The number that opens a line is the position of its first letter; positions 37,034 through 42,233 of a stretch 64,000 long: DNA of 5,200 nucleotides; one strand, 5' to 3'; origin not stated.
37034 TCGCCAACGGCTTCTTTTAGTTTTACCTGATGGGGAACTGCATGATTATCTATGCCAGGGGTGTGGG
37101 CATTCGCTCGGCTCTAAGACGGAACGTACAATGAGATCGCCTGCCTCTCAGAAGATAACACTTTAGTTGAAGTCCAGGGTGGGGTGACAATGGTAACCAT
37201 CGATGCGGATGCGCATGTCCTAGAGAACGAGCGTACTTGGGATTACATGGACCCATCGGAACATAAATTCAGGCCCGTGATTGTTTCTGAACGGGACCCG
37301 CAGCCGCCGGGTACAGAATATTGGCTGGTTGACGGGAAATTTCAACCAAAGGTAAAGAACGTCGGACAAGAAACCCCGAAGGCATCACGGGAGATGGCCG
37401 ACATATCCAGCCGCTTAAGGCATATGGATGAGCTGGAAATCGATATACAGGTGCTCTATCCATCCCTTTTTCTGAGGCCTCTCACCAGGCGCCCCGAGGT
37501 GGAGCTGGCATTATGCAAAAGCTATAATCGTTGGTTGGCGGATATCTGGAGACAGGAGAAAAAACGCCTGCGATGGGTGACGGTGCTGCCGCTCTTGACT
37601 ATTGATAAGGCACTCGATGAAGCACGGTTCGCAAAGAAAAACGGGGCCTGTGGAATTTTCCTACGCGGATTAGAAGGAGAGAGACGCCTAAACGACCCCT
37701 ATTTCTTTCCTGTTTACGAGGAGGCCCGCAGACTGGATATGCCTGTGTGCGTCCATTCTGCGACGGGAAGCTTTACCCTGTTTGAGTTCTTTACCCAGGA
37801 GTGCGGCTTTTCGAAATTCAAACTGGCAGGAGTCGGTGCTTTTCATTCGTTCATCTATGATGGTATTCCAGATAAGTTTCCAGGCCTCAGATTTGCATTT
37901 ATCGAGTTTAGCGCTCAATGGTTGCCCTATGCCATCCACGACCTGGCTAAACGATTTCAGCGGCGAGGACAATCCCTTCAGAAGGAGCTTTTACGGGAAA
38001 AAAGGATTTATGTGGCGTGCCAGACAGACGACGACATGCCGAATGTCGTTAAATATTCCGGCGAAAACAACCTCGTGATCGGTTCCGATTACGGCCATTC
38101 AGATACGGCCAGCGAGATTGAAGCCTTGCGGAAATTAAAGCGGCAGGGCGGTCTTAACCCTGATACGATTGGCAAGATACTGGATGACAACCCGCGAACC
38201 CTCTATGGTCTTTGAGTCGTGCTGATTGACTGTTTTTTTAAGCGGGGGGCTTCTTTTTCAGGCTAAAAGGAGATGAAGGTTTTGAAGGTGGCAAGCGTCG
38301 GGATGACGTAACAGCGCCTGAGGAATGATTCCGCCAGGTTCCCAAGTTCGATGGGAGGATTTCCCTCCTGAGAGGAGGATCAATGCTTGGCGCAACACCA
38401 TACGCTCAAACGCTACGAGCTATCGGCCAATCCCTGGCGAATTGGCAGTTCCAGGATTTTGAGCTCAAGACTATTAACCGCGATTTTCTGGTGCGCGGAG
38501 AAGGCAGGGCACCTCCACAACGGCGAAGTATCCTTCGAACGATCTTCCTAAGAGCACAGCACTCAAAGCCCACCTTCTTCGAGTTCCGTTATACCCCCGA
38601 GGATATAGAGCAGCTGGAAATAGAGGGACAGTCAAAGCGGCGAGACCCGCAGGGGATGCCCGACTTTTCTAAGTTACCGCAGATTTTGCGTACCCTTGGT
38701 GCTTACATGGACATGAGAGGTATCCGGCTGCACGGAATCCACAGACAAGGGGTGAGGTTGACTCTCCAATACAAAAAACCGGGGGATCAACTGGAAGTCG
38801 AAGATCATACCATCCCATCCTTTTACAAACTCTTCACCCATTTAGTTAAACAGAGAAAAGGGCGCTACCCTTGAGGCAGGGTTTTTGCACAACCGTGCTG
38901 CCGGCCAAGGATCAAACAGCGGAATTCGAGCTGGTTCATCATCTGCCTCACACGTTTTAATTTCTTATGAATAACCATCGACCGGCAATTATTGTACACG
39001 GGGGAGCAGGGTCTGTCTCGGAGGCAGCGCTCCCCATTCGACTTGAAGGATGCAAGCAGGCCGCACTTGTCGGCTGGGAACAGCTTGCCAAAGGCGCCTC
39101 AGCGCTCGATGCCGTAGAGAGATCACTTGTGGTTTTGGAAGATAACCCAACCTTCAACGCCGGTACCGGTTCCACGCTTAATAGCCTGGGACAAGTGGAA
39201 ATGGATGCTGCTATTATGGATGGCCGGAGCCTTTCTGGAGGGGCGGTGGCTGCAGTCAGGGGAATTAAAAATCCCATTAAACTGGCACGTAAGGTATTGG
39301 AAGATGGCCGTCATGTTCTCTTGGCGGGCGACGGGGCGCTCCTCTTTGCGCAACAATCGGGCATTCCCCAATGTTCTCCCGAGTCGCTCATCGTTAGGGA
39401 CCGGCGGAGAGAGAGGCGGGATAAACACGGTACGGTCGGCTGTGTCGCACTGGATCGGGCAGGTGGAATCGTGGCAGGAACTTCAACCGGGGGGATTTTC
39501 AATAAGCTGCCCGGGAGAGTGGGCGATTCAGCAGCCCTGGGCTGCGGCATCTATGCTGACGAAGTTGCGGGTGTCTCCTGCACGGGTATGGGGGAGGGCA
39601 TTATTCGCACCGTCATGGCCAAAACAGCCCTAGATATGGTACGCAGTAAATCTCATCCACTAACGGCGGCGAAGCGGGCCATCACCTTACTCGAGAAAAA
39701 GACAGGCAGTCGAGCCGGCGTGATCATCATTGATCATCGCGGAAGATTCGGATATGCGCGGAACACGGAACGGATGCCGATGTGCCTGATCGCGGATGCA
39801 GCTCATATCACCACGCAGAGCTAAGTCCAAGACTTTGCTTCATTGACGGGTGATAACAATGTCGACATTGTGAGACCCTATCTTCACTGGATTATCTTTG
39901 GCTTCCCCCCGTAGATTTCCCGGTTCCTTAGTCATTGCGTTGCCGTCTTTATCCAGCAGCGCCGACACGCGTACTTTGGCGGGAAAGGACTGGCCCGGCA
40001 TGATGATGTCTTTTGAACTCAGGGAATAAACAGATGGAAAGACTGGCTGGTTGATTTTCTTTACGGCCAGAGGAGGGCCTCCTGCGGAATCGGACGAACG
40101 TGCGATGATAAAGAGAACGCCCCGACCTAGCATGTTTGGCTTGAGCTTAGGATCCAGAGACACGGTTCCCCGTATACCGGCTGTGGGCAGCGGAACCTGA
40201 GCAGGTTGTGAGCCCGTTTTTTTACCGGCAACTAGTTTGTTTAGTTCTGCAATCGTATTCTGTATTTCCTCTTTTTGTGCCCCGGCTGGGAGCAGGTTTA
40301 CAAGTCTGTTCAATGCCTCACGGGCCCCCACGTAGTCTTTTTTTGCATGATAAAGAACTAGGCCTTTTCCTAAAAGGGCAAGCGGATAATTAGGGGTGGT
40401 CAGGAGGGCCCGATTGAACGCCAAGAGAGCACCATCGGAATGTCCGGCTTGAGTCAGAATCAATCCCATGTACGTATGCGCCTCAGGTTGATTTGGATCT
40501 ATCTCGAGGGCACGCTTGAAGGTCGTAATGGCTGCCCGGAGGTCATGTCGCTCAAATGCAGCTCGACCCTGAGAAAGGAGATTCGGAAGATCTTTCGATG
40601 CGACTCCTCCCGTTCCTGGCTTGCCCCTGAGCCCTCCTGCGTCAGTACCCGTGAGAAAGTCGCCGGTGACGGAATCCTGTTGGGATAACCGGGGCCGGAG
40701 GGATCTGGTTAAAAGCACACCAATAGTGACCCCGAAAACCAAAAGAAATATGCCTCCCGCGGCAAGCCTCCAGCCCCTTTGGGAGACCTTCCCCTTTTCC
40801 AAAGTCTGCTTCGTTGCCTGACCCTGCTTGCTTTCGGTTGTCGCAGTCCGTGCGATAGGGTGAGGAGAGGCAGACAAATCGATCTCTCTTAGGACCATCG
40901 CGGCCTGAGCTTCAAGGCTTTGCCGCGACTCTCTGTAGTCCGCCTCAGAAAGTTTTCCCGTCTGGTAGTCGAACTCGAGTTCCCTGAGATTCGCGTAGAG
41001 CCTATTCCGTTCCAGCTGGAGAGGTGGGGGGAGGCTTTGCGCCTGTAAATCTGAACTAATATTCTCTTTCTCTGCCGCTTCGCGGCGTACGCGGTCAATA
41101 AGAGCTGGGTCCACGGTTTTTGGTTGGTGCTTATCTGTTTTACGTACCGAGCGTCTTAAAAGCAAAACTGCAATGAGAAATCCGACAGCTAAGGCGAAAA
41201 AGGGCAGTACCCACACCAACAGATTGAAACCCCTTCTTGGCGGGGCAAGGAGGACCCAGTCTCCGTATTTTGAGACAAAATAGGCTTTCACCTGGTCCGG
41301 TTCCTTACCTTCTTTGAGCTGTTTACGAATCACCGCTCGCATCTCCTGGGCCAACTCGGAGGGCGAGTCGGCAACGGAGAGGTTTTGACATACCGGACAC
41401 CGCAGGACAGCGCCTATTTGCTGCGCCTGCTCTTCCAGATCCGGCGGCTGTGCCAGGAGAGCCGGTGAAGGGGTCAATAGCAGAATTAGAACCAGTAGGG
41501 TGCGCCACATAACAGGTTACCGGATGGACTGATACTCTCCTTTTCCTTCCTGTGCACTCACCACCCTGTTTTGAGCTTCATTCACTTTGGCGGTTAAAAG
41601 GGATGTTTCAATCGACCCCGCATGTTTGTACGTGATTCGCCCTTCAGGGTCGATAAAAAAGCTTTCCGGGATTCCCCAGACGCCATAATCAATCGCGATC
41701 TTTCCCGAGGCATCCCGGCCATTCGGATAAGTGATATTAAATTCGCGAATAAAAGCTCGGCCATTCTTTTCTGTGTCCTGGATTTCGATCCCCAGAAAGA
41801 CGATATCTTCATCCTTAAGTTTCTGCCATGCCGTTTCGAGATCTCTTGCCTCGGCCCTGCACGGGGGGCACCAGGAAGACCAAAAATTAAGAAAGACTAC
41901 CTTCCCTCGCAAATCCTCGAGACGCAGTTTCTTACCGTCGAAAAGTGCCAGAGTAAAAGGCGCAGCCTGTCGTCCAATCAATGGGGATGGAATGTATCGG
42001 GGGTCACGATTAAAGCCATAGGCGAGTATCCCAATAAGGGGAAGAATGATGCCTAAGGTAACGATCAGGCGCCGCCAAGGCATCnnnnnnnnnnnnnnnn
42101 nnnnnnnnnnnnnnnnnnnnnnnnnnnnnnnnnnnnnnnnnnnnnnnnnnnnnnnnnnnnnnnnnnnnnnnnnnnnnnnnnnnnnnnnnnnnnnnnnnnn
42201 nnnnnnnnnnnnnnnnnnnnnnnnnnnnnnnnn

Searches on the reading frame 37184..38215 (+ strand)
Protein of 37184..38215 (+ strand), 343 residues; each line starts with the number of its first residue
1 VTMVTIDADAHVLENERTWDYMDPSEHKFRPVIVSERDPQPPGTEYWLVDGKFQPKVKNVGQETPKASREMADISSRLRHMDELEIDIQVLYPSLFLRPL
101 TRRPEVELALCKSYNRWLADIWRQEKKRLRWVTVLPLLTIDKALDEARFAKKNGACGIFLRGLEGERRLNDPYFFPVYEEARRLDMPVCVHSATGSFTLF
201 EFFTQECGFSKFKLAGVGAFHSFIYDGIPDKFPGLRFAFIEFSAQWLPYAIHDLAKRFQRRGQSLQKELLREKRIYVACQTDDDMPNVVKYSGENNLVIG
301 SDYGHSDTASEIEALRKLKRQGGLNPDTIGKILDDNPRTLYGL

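Call 13: search_protein_families(library=pfam, proteins=[window:37184-38215:+], max_evalue=0.00001)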
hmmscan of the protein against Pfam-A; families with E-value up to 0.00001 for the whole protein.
window:37184-38215:+ (343 aa): 1 family
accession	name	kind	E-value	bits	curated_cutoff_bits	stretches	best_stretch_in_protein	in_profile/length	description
PF04909.20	Amidohydro_2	-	9.2e-19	68.7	26.4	1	7-343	2-289/289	Amidohydrolase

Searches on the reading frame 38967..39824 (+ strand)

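Call 13: search_protein_families(library=pfam, proteins=[window:38967-39824:+], max_evalue=0.00001)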
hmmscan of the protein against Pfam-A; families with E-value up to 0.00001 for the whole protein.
window:38967-39824:+ (285 aa): 1 family
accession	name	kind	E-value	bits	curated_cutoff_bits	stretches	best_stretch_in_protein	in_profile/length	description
PF01112.23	Asparaginase_2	-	8.5e-83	278.4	27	2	6-149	1-146/309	Asparaginase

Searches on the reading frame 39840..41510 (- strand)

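Call 13: search_protein_families(library=pfam, proteins=[window:39840-41510:-], max_evalue=0.00001)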
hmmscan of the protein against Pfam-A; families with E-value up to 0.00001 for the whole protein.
window:39840-41510:- (556 aa): 9 families
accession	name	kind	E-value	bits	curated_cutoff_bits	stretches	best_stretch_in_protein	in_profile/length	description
PF03918.19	CcmH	-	1.7e-35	121.8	25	1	12-129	12-129/143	Cytochrome C biogenesis protein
PF13414.12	TPR_11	-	5.7e-12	45.6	26.8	1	315-354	1-40/42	TPR repeat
PF23892.1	Ig_CycH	-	1.5e-11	44.4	27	1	446-553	1-107/108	Cytochrome c-type biogenesis protein H Ig-like domain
PF07719.23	TPR_2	-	2e-11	43.5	27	0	314-340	7-33/34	Tetratricopeptide repeat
PF13432.12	TPR_16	-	4.9e-11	43.3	32.7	1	313-372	2-61/65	Tetratricopeptide repeat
PF00515.34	TPR_1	-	4.7e-08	33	27.8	0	314-340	7-33/34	Tetratricopeptide repeat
PF14559.12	TPR_19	-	9.9e-08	32.6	25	1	318-377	1-60/68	Tetratricopeptide repeat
PF13431.12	TPR_17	-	1.4e-07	31.6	24.4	0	331-362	2-33/34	Tetratricopeptide repeat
PF13428.12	TPR_14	-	4.1e-07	30.5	23.5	0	313-349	6-42/44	Tetratricopeptide repeat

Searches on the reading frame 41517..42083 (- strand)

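Call 13: search_protein_families(library=pfam, proteins=[window:41517-42083:-], max_evalue=0.00001)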
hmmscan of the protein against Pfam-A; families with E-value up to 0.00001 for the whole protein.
window:41517-42083:- (188 aa): 5 families
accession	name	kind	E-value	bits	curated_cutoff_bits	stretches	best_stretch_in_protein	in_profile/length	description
PF00578.27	AhpC-TSA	-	2.3e-27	95.8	26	1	36-152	1-123/124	AhpC/TSA family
PF08534.16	Redoxin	-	8.4e-21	74.7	26.6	1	40-160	6-138/148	Redoxin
PF13905.12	Thioredoxin_8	-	1e-12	48.6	27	1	60-150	1-94/94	Thioredoxin-like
PF00085.26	Thioredoxin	-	3.5e-08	33.8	23.5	1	61-108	19-65/103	Thioredoxin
PF13098.12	Thioredoxin_2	-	3.5e-07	30.9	27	1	59-157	4-94/104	Thioredoxin-like domain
